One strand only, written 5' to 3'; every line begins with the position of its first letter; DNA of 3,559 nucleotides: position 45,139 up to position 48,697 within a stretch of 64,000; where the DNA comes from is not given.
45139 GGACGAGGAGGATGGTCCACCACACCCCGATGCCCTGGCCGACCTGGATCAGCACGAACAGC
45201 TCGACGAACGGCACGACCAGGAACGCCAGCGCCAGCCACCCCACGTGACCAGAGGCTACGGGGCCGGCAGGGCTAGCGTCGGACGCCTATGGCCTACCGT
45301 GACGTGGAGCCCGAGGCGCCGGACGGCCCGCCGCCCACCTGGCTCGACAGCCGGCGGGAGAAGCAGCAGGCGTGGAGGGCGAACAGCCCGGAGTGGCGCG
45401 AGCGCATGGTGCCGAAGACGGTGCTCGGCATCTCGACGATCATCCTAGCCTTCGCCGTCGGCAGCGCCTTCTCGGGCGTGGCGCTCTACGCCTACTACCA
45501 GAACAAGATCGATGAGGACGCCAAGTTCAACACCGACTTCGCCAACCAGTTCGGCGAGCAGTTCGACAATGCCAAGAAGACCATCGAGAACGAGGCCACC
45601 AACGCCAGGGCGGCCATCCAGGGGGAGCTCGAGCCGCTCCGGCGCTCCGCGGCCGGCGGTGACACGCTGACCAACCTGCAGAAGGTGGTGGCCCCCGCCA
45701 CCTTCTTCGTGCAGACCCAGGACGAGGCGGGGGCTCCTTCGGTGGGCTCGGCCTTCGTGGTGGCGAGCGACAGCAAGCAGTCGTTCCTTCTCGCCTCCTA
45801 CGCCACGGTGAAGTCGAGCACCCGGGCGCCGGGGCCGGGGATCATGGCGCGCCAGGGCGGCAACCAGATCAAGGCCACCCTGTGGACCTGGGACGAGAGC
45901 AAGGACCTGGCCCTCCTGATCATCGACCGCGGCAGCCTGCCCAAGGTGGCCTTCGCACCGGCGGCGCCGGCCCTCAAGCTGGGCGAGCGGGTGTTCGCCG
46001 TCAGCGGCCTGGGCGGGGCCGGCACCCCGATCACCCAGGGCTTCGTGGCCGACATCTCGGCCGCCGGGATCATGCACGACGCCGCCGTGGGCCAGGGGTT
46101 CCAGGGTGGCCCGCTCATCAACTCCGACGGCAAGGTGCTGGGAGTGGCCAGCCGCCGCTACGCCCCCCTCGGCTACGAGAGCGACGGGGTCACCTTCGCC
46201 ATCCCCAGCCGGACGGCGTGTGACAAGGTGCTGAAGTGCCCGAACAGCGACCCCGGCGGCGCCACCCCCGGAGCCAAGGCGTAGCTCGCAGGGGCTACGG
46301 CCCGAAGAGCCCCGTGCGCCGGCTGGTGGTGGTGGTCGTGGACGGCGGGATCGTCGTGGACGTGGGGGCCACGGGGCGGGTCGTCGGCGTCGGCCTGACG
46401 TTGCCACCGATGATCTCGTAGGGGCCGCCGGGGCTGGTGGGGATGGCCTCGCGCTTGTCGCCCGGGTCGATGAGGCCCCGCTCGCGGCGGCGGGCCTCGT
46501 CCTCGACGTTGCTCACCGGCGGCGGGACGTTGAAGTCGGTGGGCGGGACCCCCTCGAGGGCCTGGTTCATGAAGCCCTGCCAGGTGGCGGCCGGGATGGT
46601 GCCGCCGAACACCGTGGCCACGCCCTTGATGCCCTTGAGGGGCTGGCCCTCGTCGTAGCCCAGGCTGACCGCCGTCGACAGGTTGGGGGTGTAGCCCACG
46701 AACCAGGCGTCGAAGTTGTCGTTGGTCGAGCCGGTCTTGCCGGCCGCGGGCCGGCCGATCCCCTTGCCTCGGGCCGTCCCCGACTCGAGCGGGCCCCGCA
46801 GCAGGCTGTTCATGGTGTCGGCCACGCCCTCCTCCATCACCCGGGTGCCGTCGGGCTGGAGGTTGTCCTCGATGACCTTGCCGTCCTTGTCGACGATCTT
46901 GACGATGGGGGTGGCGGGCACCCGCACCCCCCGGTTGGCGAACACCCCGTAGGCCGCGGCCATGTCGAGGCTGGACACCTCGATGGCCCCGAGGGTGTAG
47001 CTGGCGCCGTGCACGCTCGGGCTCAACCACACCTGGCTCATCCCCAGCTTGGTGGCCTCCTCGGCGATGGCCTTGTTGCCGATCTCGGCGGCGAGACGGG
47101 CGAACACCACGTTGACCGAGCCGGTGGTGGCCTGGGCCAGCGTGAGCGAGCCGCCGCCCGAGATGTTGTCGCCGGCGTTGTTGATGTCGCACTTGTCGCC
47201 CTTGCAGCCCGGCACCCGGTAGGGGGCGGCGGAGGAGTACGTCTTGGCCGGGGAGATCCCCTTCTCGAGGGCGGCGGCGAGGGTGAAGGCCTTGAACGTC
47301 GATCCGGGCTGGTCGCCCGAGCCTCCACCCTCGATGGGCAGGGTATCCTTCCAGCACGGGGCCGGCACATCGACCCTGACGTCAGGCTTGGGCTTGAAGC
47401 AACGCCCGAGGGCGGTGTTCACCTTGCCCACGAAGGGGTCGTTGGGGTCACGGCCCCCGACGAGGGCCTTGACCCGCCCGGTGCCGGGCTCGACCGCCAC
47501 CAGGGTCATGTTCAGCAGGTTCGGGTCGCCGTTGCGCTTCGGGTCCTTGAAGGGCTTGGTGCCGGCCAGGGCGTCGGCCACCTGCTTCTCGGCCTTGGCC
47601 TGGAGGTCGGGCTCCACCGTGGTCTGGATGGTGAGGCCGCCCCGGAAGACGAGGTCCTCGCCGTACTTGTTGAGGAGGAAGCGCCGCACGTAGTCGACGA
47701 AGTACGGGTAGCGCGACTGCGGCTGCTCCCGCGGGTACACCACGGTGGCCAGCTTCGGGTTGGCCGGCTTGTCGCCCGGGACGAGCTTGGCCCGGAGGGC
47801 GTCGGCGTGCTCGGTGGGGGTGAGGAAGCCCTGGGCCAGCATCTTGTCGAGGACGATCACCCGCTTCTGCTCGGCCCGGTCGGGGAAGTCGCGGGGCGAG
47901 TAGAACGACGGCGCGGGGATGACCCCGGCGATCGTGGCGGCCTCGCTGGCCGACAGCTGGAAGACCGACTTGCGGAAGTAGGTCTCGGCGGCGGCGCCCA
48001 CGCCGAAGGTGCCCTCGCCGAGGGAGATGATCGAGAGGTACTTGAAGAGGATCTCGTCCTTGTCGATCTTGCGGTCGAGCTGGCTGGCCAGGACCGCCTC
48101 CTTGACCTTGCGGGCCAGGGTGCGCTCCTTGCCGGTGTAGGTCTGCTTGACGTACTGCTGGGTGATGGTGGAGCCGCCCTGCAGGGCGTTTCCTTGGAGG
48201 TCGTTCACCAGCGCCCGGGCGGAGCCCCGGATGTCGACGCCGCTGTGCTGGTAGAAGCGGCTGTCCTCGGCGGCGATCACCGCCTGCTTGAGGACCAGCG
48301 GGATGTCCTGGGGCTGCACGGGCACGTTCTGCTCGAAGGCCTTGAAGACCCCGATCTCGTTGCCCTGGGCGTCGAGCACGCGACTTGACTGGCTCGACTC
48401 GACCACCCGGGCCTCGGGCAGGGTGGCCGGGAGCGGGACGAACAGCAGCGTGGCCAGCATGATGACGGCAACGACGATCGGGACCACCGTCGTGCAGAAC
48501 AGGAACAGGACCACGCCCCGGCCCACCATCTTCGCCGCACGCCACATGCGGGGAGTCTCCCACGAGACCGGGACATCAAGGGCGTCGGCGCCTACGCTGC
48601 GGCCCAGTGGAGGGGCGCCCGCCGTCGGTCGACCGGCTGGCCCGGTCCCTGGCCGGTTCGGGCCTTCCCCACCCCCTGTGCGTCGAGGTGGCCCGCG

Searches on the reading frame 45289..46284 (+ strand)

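Call 68: search_protein_families(library=pfam, proteins=[window:45289-46284:+], max_evalue=0.00001)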
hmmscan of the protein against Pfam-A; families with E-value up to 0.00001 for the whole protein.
window:45289-46284:+ (331 aa): 1 family
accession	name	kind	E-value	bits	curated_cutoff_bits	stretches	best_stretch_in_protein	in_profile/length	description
PF13365.12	Trypsin_2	-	6.6e-14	53.3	27.6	1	153-286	1-144/144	Trypsin-like peptidase domain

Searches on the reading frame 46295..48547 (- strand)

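Call 68: search_protein_families(library=pfam, proteins=[window:46295-48547:-], max_evalue=0.00001)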
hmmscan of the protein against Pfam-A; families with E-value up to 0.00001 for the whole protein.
window:46295-48547:- (750 aa): 2 families
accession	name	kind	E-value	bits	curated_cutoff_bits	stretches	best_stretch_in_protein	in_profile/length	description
PF00912.28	Transgly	-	2.7e-56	190.2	27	1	63-236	3-177/178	Transglycosylase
PF00905.27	Transpeptidase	-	5.2e-25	88.7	22.1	1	348-622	2-267/299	Penicillin binding protein transpeptidase domain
